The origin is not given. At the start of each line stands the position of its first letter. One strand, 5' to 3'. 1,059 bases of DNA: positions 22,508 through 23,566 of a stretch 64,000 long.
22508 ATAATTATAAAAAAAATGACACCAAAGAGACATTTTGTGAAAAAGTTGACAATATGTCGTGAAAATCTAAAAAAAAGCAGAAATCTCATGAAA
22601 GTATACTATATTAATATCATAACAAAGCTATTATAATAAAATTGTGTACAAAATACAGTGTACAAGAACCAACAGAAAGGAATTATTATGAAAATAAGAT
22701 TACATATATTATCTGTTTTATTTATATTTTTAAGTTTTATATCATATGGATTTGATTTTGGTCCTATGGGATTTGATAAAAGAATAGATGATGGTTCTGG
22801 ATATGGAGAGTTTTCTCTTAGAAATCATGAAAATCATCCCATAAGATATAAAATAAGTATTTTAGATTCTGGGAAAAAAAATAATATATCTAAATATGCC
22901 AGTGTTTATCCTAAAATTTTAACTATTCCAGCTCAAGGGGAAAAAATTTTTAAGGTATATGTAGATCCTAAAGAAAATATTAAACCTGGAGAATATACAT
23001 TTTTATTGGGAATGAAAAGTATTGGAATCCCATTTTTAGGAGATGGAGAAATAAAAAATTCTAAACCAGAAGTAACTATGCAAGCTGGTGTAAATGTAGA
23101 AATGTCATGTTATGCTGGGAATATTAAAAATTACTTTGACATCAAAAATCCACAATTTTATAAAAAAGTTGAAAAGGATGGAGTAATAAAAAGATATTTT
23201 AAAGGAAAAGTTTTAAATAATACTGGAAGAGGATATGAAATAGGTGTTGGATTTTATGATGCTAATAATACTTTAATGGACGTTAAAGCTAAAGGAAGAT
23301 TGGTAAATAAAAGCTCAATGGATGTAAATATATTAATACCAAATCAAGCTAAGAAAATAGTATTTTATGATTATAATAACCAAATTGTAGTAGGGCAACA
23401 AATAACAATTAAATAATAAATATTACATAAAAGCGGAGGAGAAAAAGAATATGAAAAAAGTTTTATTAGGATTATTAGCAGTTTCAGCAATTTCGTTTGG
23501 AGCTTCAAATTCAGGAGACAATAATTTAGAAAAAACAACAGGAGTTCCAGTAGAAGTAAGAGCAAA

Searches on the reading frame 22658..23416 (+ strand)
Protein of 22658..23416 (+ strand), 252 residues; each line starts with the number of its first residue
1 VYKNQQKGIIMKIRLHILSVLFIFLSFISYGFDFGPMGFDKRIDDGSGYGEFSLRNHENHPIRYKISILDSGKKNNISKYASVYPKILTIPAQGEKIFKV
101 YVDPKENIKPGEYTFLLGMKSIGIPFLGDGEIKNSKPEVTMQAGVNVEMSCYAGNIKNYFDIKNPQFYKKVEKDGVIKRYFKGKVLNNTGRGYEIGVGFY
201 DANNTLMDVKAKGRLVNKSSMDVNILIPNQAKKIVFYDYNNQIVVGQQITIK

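Call 3: search_protein_families(library=pfam, proteins=[window:22658-23416:+], max_evalue=0.01)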
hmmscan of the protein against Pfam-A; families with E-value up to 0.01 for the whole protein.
window:22658-23416:+ (252 aa): 0 families

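Call 4: search_protein_families(library=ncbifam, proteins=[window:22658-23416:+], max_evalue=0.01)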
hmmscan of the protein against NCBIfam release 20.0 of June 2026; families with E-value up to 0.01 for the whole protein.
window:22658-23416:+ (252 aa): 0 families

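Call 77: search_solved_structures(query=A5, max_evalue=10, show_alignments=1)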
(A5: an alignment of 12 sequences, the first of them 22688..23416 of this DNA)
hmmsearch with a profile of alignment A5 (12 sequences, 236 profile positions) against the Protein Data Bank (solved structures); distinct sequences matched with E-value up to 10: 1.
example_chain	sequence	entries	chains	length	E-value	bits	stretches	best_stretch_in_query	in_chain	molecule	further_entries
1jot_A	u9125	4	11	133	1.1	11.9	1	127-173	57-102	AGGLUTININ | Agglutinin alpha chain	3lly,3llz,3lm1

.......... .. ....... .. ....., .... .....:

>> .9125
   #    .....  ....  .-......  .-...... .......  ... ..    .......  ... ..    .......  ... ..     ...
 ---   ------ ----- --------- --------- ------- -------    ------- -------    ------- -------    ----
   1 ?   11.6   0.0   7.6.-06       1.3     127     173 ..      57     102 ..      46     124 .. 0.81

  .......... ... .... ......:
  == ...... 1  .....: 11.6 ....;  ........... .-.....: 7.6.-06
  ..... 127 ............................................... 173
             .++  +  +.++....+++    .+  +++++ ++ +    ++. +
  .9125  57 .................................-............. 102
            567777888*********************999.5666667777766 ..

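Call 78: search_protein_families(library=pfam, alignment_id=A5, max_evalue=1)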
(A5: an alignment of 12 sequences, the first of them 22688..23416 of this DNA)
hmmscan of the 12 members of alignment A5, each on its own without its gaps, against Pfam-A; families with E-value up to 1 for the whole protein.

A. member 1, window:22688-23416:+ (242 aa): 1 family
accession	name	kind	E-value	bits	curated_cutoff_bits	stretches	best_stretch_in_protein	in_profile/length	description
PF11614.14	FixG_C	-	0.029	14.9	25.6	1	42-99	37-91/119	IG-like fold at C-terminal of FixG, putative oxidoreductase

B. families by the number of members that match (of 12 scanned): 22 families
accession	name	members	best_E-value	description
PF11614.14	FixG_C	11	0.00039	IG-like fold at C-terminal of FixG, putative oxidoreductase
PF06280.18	fn3_5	5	3.2e-06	Fn3-like domain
PF00345.26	PapD_N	5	3.7e-05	Pili and flagellar-assembly chaperone, PapD N-terminal domain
PF06030.18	WxLIP_PGBD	5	0.0002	WxL Interacting Protein, peptidoglycan binding domain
PF21310.3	OCRL-like_ASH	4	0.00015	Inositol polyphosphate 5-phosphatase OCRL-like, ASH domain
PF22073.2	Cep192_D4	3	3.2e-06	Cep192 domain 4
PF22067.2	Cep192_D3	2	6.9e-05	Cep192 domain 3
PF22544.2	HYDIN_VesB_CFA65-like_Ig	2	0.0012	HYDIN/CFA65/VesB-like, Ig-like domain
PF24507.1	Ig_CFAP65_4th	2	0.015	CFAP65, fourth Ig-like domain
PF21513.2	SidD_C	2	0.039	SidD, C-terminal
PF20251.4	Big_14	1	0.017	Bacterial Ig-like domain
PF00635.32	Motile_Sperm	1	0.028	MSP (Major sperm protein) domain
PF10633.15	NPCBM_assoc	1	0.034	NPCBM-associated, NEW3 domain of alpha-galactosidase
PF10394.15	Hat1_N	1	0.04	Histone acetyl transferase HAT1 N-terminus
PF22740.1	PapZ_C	1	0.056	RapZ C-terminal domain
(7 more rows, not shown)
